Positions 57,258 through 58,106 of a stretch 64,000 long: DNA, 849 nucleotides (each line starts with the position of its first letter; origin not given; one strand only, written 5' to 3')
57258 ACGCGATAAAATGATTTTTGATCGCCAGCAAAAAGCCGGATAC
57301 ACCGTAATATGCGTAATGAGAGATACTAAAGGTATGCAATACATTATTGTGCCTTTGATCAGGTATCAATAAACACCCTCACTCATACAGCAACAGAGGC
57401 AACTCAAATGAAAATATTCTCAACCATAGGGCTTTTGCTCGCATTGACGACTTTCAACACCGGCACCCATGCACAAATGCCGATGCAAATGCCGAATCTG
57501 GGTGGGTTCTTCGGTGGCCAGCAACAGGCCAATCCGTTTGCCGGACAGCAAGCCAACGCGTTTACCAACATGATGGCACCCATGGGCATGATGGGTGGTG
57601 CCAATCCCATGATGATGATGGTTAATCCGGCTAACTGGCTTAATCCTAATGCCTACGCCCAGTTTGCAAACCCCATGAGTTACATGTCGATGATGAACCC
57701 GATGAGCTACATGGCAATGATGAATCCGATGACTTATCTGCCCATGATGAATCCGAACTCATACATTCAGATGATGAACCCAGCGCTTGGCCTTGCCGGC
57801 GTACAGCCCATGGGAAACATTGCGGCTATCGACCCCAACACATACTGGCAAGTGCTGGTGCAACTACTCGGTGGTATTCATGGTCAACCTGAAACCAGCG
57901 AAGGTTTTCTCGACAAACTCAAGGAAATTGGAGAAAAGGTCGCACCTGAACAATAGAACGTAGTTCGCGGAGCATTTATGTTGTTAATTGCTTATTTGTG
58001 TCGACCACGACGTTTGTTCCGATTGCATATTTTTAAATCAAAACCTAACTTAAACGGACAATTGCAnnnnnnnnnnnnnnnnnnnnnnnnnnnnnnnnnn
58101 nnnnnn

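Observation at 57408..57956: Second, extremely Met-rich member of the NPxxY repeat family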

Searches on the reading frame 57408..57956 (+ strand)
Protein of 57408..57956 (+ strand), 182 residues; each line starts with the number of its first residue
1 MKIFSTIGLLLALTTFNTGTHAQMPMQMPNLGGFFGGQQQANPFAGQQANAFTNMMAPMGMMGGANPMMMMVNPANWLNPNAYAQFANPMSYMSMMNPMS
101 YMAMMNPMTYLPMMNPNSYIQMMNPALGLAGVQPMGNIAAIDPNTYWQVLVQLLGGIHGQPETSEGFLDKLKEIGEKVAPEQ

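Call 3: search_protein_families(library=pfam, proteins=[window:57408-57956:+], max_evalue=0.1)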
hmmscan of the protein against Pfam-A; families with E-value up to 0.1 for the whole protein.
window:57408-57956:+ (182 aa): 1 family
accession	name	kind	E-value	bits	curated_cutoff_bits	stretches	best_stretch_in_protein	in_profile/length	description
PF02375.23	JmjN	-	0.00038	20.7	26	0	84-98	8-22/34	jmjN domain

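Call 4: search_protein_families(library=ncbifam, proteins=[window:57408-57956:+], max_evalue=0.1)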
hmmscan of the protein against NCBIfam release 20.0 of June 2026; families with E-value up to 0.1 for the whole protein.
window:57408-57956:+ (182 aa): 0 families

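Call 8: find_homologous_proteins(query=window:57408-57956:+, max_evalue=0.01)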
Query window:57408-57956:+ (182 aa): 29 proteins with E <= 0.01 among 241 candidates.
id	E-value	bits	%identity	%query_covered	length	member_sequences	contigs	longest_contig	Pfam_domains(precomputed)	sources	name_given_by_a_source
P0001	1.9e-113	394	100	100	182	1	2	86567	-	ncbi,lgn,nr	ncbi:MAG: hypothetical protein DHS20C01_19410 [marine bacterium B5-7]|nr:MAG: hypothetical protein D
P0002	3.6e-84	299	78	99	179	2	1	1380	-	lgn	-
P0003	1.2e-81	291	74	99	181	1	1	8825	-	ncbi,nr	ncbi:MAG: hypothetical protein DWQ08_14555 [Proteobacteria bacterium]|nr:MAG: hypothetical protein D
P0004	1.9e-81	290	75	100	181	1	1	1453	-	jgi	jgi:hypothetical protein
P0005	3.5e-80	286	76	99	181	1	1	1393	-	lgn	-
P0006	1.1e-78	281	72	99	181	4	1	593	-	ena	-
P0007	2.1e-78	280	71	98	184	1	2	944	-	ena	-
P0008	3.6e-78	280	71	99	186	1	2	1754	-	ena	-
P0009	7.4e-78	279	75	100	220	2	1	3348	-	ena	-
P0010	2.1e-77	277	71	99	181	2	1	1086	-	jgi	jgi:hypothetical protein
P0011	6.3e-75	269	70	100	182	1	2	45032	-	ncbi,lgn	-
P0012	4.0e-73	263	78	82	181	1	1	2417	-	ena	-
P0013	1.1e-71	258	68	99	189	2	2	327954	-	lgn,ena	-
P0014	2.1e-65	238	69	82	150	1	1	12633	-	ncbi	ncbi:MAG: hypothetical protein ACI9FD_003054, partial [Gammaproteobacteria bacterium]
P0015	2.5e-65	238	69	86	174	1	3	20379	-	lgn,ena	-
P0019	9.7e-18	83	48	61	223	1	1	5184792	-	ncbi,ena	-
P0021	4.8e-12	64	40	56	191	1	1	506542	-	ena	-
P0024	1.3e-11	63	45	41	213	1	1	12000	-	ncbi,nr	ncbi:MAG: hypothetical protein DWQ08_05160 [Proteobacteria bacterium]|nr:MAG: hypothetical protein D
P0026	1.2e-10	60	46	55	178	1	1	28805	-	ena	-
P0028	1.3e-9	56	46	31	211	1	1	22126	-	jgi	jgi:hypothetical protein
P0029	2.6e-6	46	37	54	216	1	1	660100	-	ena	-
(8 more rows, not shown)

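Call 11: find_encoding_contigs(protein=P0019, flank=8000, max_places=3)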
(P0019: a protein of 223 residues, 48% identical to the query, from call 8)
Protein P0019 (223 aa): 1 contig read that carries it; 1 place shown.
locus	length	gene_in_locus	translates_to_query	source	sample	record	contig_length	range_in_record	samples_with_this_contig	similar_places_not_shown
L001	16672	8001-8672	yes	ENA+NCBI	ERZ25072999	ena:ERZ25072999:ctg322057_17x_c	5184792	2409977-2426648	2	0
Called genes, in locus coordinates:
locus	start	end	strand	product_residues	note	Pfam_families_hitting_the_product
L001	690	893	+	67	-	-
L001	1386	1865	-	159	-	PF02635:DsrE (faint), PF13686:DrsE_2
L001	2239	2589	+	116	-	-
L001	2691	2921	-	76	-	PF01206:TusA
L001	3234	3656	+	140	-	PF13442:Cytochrome_CBB3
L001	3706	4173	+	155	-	PF13501:SoxY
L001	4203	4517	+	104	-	PF08770:SoxZ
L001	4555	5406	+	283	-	PF21342:SoxA-TsdA_cyt-c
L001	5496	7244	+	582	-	PF02872:5_nucleotid_C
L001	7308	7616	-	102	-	PF01638:HxlR (weak), PF01022:HTH_5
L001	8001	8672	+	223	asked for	-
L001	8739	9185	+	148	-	-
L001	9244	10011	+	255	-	PF03625:DUF302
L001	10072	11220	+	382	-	PF04143:Sulf_transp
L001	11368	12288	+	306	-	PF13531:SBP_bac_11, PF01547:SBP_bac_1 (weak)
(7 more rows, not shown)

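Call 12: find_encoding_contigs(protein=P0013, flank=8000, max_places=3)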
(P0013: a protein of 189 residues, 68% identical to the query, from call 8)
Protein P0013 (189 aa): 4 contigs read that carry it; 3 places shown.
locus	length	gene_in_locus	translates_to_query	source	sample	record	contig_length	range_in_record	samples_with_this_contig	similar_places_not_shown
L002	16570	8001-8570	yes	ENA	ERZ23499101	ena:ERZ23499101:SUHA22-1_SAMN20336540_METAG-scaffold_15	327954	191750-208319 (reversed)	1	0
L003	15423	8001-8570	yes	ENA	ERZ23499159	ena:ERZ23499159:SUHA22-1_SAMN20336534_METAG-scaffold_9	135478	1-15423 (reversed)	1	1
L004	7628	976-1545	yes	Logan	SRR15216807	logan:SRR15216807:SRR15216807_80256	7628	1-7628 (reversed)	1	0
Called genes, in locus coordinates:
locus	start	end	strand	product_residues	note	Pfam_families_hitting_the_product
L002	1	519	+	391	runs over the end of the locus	PF00162:PGK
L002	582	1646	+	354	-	PF01116:F_bP_aldolase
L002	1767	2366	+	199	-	PF13640:2OG-FeII_Oxy_3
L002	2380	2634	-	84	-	-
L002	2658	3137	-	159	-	PF13686:DrsE_2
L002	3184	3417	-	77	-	PF01206:TusA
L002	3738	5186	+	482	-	PF01435:Peptidase_M48, PF07719:TPR_2 (faint), PF13428:TPR_14 (faint), PF13432:TPR_16, PF14559:TPR_19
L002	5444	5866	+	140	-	PF13442:Cytochrome_CBB3, PF00034:Cytochrom_C (weak)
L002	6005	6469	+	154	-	PF13501:SoxY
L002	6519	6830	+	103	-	PF08770:SoxZ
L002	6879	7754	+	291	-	PF21342:SoxA-TsdA_cyt-c (faint)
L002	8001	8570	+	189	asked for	-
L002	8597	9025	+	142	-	-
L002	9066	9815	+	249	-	PF03625:DUF302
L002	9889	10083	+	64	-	-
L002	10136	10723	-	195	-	-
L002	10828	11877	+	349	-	PF21739:DUF6866_N, PF21740:DUF6866_C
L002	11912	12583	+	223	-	PF13640:2OG-FeII_Oxy_3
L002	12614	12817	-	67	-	-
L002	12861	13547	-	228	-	PF09559:Cas6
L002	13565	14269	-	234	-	-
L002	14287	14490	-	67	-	-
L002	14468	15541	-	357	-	PF02668:TauD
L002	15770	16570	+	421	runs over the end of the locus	PF03460:NIR_SIR_ferr (weak), PF01077:NIR_SIR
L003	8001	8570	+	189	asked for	-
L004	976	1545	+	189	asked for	-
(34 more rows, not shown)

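Call 17: find_related_loci(query=A1, collection=genome_contigs, flank=10000)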
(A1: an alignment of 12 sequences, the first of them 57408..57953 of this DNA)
Query A1 (182 aa) in genome_contigs; peptide patterns used: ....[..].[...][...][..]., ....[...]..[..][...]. (x = any residue, [..] = any of these).
59 stretches matched a pattern; 23 encode a relative of the query (tblastn E <= 1e-3); 23 distinct loci.
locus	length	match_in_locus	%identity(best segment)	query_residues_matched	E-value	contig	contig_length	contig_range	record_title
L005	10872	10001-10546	70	1-182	2e-64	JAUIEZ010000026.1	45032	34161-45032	MAG: Gammaproteobacteria bacterium isolate 8_bin.56 NODE_954_length_45032_cov_1.166774, whole genome shotgun sequence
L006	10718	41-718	50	41-181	2e-27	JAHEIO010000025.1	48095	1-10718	MAG: Gammaproteobacteria bacterium isolate Ww503 NODE_1075_length_48095_cov_21.352337, whole genome shotgun sequence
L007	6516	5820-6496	51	42-177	5e-27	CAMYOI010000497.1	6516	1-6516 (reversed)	MAG: uncultured Gammaproteobacteria bacterium isolate FCS_Gamma_070 genome assembly, contig: scaffold_18207, whole genom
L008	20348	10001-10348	47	63-182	3e-26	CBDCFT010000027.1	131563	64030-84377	MAG: Arenicellales bacterium isolate fa2340bb-7512-474c-9a1b-ad7969f9bc17 genome assembly, contig: contig_27, whole geno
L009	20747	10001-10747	48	66-176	3e-25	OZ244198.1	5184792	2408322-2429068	MAG: Arenicellales bacterium isolate acf98f22-c3a9-4478-9d88-117e57475e35 genome assembly, chromosome: 1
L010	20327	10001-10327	45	65-181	1e-23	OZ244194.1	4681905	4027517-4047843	MAG: Arenicellales bacterium isolate 1000d660-bfdf-43c6-b180-46d6a97c6c25 genome assembly, chromosome: 1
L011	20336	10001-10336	39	63-179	3e-20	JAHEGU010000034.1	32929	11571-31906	MAG: Gammaproteobacteria bacterium isolate Ww423 NODE_1442_length_32929_cov_4.214551, whole genome shotgun sequence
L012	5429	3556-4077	32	2-178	4e-16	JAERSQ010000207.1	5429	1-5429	MAG: Proteobacteria bacterium isolate BH10 c_000000006356, whole genome shotgun sequence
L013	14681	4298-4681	39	52-167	5e-16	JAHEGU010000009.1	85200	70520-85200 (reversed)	MAG: Gammaproteobacteria bacterium isolate Ww423 NODE_153_length_85200_cov_4.723810, whole genome shotgun sequence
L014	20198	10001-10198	52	60-123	6e-16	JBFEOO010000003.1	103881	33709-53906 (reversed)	MAG: Arenicellales bacterium isolate Mix_mud04.2021.02.41 k141_2047338_length_103881_cov_16.0731, whole genome shotgun s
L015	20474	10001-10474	45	69-170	1e-14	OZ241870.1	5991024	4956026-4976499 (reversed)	MAG: Gammaproteobacteria bacterium isolate ca35ea08-545d-4259-bb59-35f508f037d2 genome assembly, chromosome: 1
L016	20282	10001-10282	36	70-178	5e-14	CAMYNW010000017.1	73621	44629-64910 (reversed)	MAG: uncultured Gammaproteobacteria bacterium isolate FCS_M_Gamma_079 genome assembly, contig: scaffold_184, whole genom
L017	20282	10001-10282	36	70-178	7e-14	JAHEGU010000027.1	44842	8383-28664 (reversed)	MAG: Gammaproteobacteria bacterium isolate Ww423 NODE_727_length_44842_cov_4.303079, whole genome shotgun sequence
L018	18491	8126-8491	43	56-151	2e-13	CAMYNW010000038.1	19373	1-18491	MAG: uncultured Gammaproteobacteria bacterium isolate FCS_M_Gamma_079 genome assembly, contig: scaffold_2675, whole geno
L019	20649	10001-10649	43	45-172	3e-13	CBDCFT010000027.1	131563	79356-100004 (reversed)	MAG: Arenicellales bacterium isolate fa2340bb-7512-474c-9a1b-ad7969f9bc17 genome assembly, contig: contig_27, whole geno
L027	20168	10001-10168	38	85-130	8e-4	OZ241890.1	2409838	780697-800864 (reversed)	MAG: Gammaproteobacteria bacterium isolate 12a402bf-abf4-446e-85c7-15a67474018c genome assembly, chromosome: 1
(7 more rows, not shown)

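Call 22: predict_structure(alignment_id=A1)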
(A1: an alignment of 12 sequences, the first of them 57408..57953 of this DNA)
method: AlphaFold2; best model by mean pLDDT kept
length: 182 residues; sequences in the alignment: 12
mean_pLDDT: 48.4   pTM: 0.24
mean pLDDT of the five models: 48.4, 48.2, 46.9, 45.7, 44.5
residues with pLDDT >= 90: 0; 70-90: 0; 50-70: 88; < 50: 94
segments of 3 or more residues with pLDDT < 50: 11-13, 15-64, 122-148, 158-160, 178-182
pLDDT, mean of each block of 10 residues (from residue 1): 51 48 39 40 38 34 49 58 57 58 57 54 44 39 48 52 55 52 42
secondary structure, 60 per line:
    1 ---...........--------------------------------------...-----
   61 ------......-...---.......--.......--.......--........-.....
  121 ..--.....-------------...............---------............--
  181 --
elements in order: H4-14 H67-72 H80-86 H89-95 H98-104 H107-114 H116-122 H125-129 H143-157 H167-178

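Call 23: search_protein_representatives(alignment_id=A1)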
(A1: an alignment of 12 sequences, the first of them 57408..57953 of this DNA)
Query: 12 sequences, 202 profile positions. Proteins with E-value up to 0.001 (for the whole library): 172; up to 1e-10: 81; up to 1e-30: 16. The best 150 are listed.
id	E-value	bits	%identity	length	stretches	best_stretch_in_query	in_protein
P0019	4.2e-74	265.2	-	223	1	1-199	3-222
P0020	6.0e-65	235.3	-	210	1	3-201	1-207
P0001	8.4e-62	225.0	-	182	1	1-201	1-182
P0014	1.9e-50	187.9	-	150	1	57-200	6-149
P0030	2.3e-46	174.6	-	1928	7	92-169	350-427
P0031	5.4e-43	163.6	-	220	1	18-199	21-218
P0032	5.1e-42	160.4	-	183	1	58-198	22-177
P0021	2.2e-41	158.3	-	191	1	1-196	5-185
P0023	1.8e-38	148.8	-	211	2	70-158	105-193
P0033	7.1e-37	143.6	-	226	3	104-165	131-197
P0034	3.6e-35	138.0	-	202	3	104-166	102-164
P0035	1.3e-33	133.0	-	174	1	63-197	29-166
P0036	1.8e-33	132.5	-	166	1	49-180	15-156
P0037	2.1e-33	132.3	-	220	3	111-159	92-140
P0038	9.9e-33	130.1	-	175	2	65-154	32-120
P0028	1.0e-21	94.1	-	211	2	105-164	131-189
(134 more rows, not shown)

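Call 25: find_encoding_contigs(protein=P0021, flank=8000, max_places=2)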
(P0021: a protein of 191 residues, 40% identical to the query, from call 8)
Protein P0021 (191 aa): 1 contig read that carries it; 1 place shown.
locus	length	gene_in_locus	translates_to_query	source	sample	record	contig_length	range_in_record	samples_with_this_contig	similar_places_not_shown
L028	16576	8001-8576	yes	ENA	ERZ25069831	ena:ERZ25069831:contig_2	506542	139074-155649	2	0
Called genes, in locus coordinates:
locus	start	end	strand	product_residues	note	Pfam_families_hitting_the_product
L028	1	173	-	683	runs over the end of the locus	PF03190:Thioredox_DsbH, PF13899:Thioredoxin_7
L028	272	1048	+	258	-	PF01790:LGT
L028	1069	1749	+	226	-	-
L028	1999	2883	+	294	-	PF02739:5_3_exonuc_N, PF01367:5_3_exonuc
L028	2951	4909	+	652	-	PF13191:AAA_16, PF13401:AAA_22, PF21327:GspA_C39-like (weak), PF01471:PG_binding_1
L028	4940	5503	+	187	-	PF16537:T2SSB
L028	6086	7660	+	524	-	PF00009:GTP_EFTU, PF22042:EF-G_D2, PF03144:GTP_EFTU_D2, PF16658:RF3_C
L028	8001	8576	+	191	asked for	-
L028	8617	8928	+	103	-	PF00034:Cytochrom_C, PF13442:Cytochrome_CBB3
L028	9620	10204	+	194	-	-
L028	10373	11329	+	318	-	PF00749:tRNA-synt_1c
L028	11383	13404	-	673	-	PF03030:H_PPase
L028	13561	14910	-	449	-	PF02127:Peptidase_M18, PF05343:Peptidase_M42 (faint)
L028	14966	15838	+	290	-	PF19795:DUF6279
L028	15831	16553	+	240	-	-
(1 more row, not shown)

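Call 26: find_encoding_contigs(protein=P0029, flank=8000, max_places=2)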
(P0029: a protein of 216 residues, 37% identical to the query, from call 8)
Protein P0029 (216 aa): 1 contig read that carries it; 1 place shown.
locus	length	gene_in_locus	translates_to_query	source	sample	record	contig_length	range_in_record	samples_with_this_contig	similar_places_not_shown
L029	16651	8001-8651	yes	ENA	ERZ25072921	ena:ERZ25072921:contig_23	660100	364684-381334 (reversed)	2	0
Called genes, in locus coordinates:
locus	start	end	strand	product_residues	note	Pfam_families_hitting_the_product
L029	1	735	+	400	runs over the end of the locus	PF07221:GlcNAc_2-epim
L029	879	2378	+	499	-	PF05591:T6SS_VipA, PF05943:VipB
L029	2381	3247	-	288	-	PF00892:EamA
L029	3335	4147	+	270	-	PF00561:Abhydrolase_1, PF12146:Hydrolase_4, PF12697:Abhydrolase_6 (weak)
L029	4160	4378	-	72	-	PF24697:DUF7661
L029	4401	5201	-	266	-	PF03649:UPF0014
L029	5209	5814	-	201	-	PF00005:ABC_tran, PF02463:SMC_N (faint), PF13604:AAA_30 (weak), PF13191:AAA_16, PF13401:AAA_22 (weak), PF13304:AAA_21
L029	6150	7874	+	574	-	PF00034:Cytochrom_C (weak), PF13442:Cytochrome_CBB3, PF02239:Cytochrom_D1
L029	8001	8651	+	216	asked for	-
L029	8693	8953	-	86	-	-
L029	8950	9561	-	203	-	PF04268:SoxG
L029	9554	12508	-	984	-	PF13510:Fer2_4, PF00890:FAD_binding_2 (weak), PF01266:DAO (weak), PF07992:Pyr_redox_2, PF12831:FAD_oxidored, PF17806:SO_alpha_A3, PF01571:GCV_T, PF08669:GCV_T_C, +2 more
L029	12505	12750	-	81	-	PF04267:SoxD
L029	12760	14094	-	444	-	PF01266:DAO, PF13450:NAD_binding_8 (faint)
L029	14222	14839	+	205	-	PF13560:HTH_31, PF01381:HTH_3, PF12844:HTH_19 (weak), PF02311:AraC_binding (faint), PF07883:Cupin_2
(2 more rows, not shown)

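Call 27: find_encoding_contigs(protein=P0026, flank=8000, max_places=2)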
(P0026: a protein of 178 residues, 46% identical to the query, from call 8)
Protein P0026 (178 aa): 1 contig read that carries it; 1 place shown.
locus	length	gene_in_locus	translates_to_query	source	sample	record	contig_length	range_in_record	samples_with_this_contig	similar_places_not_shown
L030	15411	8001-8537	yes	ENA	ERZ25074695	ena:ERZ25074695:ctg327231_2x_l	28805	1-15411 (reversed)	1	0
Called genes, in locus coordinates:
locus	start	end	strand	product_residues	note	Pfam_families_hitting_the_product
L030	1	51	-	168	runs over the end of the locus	PF04828:GFA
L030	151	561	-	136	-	PF03692:CxxCxxCC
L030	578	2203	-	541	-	PF13481:AAA_25 (faint), PF00005:ABC_tran, PF01078:Mg_chelatase (faint), PF02463:SMC_N, PF04851:ResIII (faint), PF13304:AAA_21 (weak), PF02463:SMC_N (weak), PF00005:ABC_tran, +8 more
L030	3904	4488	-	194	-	PF19300:BPD_transp_1_N (faint)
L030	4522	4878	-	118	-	-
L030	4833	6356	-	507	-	PF00496:SBP_bac_5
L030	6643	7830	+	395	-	PF07690:MFS_1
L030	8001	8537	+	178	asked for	-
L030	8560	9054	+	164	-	-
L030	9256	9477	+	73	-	PF00291:PALP (weak)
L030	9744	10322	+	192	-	-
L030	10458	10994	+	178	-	PF02423:OCD_Mu_crystall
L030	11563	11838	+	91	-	-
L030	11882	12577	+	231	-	PF00557:Peptidase_M24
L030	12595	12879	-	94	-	-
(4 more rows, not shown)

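Call 30: search_solved_structures(query=A1, max_evalue=1)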
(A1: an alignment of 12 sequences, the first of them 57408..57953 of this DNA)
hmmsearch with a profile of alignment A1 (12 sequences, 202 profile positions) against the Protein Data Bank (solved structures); distinct sequences matched with E-value up to 1: 1.
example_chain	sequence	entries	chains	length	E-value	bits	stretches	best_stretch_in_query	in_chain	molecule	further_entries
9zmy_A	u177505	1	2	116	0.85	12.7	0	167-199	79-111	COMM domain-containing protein 10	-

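Call 33: find_encoding_contigs(protein=P0028, flank=8000, max_places=2)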
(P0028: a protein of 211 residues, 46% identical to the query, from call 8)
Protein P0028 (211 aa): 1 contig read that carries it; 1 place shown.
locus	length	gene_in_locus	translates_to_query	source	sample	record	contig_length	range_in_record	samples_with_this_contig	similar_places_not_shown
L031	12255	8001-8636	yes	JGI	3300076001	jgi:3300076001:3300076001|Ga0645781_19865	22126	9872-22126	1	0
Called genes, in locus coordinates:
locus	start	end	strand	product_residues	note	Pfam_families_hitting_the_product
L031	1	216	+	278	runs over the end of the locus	PF00459:Inositol_P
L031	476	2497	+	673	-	PF00456:Transketolase_N, PF00676:E1_dh (faint), PF02779:Transket_pyr, PF02780:Transketolase_C, PF22613:Transketolase_C_1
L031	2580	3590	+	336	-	PF00044:Gp_dh_N, PF02800:Gp_dh_C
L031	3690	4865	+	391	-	PF00162:PGK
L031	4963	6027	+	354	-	PF01116:F_bP_aldolase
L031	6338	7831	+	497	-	PF01636:APH (weak), PF06414:Zeta_toxin (faint), PF13671:AAA_33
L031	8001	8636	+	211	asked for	-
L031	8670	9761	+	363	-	PF00034:Cytochrom_C (faint), PF07813:LTXXQ (weak), PF13442:Cytochrome_CBB3 (weak)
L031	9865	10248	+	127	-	PF03625:DUF302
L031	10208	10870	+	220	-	PF13640:2OG-FeII_Oxy_3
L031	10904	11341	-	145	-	-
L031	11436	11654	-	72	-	-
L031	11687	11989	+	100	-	-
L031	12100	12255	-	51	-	?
